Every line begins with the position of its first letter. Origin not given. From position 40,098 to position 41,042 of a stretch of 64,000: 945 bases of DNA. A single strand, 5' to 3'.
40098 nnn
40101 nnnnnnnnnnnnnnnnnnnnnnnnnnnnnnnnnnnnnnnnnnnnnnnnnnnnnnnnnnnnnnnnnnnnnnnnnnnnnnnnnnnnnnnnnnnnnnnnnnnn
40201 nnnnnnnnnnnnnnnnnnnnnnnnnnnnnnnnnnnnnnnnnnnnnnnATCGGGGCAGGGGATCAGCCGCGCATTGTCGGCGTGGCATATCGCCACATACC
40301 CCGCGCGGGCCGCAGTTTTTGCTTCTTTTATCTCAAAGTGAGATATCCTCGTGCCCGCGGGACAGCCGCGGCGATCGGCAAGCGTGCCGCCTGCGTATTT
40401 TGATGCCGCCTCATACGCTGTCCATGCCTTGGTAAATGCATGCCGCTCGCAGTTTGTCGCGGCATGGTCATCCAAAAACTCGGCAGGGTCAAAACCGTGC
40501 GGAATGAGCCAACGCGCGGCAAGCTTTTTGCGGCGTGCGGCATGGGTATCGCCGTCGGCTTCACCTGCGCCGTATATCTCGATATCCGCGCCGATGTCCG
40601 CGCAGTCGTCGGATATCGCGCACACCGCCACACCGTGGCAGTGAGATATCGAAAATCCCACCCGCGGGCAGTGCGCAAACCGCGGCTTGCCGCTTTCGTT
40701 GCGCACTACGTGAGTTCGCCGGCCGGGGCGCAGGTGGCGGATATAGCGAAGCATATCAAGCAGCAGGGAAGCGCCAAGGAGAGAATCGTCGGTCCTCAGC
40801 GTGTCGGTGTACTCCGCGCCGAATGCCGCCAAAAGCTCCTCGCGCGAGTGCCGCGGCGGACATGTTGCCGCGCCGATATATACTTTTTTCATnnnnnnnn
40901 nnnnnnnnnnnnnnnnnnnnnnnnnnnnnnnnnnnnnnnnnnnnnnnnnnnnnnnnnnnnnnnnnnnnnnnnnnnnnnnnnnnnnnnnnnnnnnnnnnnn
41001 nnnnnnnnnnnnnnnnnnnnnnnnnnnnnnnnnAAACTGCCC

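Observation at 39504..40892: Sfp-type phosphopantetheinyl transferase fused to a TagA/WecG (GT26) glycosyltransferase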

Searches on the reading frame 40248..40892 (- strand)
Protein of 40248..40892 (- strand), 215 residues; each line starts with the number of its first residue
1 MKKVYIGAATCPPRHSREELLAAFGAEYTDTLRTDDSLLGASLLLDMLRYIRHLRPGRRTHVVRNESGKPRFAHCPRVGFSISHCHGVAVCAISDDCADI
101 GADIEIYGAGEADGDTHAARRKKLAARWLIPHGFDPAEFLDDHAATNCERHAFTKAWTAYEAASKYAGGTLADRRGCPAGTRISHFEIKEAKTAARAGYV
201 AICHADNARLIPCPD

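Call 24: search_protein_families(library=pfam, proteins=[window:40248-40892:-], max_evalue=0.05)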
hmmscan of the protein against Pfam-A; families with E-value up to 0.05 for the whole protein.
window:40248-40892:- (215 aa): 3 families
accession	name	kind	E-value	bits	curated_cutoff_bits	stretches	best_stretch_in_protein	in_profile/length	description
PF01648.25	ACPS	-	0.0056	17.1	25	1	100-175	2-69/111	4'-phosphopantetheinyl transferase superfamily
PF17837.6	4PPT_N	-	0.014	15.9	27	0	60-94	36-68/68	4'-phosphopantetheinyl transferase N-terminal domain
PF08189.16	Meleagrin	-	0.026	14.8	25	0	74-97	4-27/38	Meleagrin/Cygnin family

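Call 28: find_related_loci(query=window:40248-40892:-, collection=genome_contigs, flank=8000)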
Query window:40248-40892:- (215 aa) in genome_contigs; peptide patterns used: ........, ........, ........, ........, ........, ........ (x = any residue, [..] = any of these).
152 stretches matched a pattern; 1 encode a relative of the query (tblastn E <= 1e-3); 1 distinct loci.
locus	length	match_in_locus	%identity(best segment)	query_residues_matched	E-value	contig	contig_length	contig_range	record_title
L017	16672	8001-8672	77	1-215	6e-116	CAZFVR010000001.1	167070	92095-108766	MAG TPA_asm: uncultured Ruminococcus sp. isolate SRP350583_co2_380 genome assembly, contig: NODE_29_length_167070_cov_92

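Call 81: search_protein_representatives(protein=window:40248-40892:-)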
Query: 215 residues. Proteins with E-value up to 0.001 (for the whole library): 112; up to 1e-10: 5; up to 1e-30: 2. The best 112 are listed.
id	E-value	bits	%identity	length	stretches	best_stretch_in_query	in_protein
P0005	2.1e-66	240.1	61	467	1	1-215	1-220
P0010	6.0e-43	163.4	52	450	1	1-214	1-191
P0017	2.3e-19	86.3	43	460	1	18-208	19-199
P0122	2.7e-11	59.9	44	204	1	9-204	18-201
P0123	9.8e-11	58.1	39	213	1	20-197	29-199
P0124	2.6e-10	56.7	41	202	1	34-191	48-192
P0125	5.4e-10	55.7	41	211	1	52-170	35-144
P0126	7.2e-10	55.3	37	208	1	34-210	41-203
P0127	4.1e-08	49.5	39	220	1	18-206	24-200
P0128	8.1e-08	48.6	36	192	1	6-179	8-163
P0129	1.1e-07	48.1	35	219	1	62-203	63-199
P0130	1.3e-07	47.9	39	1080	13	102-132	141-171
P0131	2.6e-07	46.9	40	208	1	30-172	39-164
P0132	3.3e-07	46.6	38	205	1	37-177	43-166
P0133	3.7e-07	46.4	39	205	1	60-178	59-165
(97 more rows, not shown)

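Call 83: search_protein_families(library=pfam, alignment_id=A3, max_evalue=0.001)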
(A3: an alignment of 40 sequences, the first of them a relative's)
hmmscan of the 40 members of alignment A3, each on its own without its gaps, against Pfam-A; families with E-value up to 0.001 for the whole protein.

A. member 1, P0122 (204 aa): 1 family
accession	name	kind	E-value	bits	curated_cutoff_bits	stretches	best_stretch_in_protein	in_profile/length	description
PF01648.25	ACPS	-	1.4e-09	38.4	25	1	107-171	1-69/111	4'-phosphopantetheinyl transferase superfamily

B. families by the number of members that match (of 40 scanned): 3 families
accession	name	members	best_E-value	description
PF01648.25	ACPS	38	1.6e-15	4'-phosphopantetheinyl transferase superfamily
PF22624.1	AASDHPPT_N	10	2e-09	4'-phosphopantetheinyl transferase, N-terminal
PF17837.6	4PPT_N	5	3.3e-06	4'-phosphopantetheinyl transferase N-terminal domain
